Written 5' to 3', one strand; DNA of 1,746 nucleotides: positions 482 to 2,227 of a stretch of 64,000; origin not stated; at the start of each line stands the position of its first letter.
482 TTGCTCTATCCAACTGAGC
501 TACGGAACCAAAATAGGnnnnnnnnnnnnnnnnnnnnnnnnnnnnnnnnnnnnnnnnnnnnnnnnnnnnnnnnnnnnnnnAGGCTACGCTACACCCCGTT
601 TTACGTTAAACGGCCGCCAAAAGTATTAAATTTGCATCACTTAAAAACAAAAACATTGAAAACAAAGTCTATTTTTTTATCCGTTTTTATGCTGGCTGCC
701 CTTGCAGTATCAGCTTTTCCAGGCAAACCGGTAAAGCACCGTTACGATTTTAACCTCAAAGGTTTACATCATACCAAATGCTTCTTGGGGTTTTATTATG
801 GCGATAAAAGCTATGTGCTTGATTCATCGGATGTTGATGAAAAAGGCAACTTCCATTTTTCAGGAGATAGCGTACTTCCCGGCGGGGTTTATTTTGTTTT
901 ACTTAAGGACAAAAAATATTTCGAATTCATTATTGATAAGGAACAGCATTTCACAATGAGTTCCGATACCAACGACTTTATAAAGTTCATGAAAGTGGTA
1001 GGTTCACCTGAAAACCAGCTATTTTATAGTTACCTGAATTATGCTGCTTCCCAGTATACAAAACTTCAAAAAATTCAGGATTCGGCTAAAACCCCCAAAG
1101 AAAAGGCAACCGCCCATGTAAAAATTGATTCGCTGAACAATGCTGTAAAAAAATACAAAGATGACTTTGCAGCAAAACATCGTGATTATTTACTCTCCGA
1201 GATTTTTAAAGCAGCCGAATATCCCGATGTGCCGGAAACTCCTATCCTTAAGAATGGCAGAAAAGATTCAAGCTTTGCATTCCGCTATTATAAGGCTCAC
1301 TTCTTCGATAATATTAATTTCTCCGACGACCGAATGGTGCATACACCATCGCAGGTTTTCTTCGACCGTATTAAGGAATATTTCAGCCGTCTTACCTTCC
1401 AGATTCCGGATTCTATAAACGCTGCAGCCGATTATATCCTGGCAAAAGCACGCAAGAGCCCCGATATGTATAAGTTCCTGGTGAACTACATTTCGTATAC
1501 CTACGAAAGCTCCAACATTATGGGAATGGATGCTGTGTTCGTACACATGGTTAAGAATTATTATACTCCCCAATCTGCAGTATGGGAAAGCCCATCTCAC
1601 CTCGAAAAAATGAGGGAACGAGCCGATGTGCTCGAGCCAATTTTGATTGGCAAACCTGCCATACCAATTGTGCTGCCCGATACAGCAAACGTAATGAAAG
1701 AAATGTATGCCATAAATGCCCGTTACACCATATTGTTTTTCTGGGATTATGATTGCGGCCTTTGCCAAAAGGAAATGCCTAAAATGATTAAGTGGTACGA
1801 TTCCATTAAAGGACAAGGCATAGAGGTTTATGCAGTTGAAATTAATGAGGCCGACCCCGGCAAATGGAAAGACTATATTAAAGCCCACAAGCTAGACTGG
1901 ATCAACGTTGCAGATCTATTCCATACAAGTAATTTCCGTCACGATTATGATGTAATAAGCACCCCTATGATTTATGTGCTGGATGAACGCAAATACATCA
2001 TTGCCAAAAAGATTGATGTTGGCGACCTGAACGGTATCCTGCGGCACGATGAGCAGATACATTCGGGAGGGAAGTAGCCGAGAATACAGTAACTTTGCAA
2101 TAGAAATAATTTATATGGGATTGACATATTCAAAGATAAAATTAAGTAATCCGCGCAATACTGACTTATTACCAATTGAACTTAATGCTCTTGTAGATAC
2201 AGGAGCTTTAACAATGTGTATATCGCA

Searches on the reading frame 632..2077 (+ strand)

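Call 60: search_protein_families(library=pfam, proteins=[window:632-2077:+], max_evalue=0.001)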
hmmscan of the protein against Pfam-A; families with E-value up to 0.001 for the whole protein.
window:632-2077:+ (481 aa): 6 families
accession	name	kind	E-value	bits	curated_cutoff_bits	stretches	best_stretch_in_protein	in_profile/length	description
PF00578.27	AhpC-TSA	-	5.6e-13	49.4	26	1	339-456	1-121/124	AhpC/TSA family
PF13905.12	Thioredoxin_8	-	6.6e-11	42.8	27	1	364-455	2-93/94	Thioredoxin-like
PF17127.10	DUF5106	-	7.1e-11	43.2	28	1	195-315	18-132/151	Domain of unknown function (DUF5106)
PF14289.11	DUF4369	-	2.1e-09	38.3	25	1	41-131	6-91/91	Domain of unknown function (DUF4369)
PF08534.16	Redoxin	-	1.5e-07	31.8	26.6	1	364-462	29-134/148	Redoxin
PF13098.12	Thioredoxin_2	-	1.7e-06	28.8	27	1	362-453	4-85/104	Thioredoxin-like domain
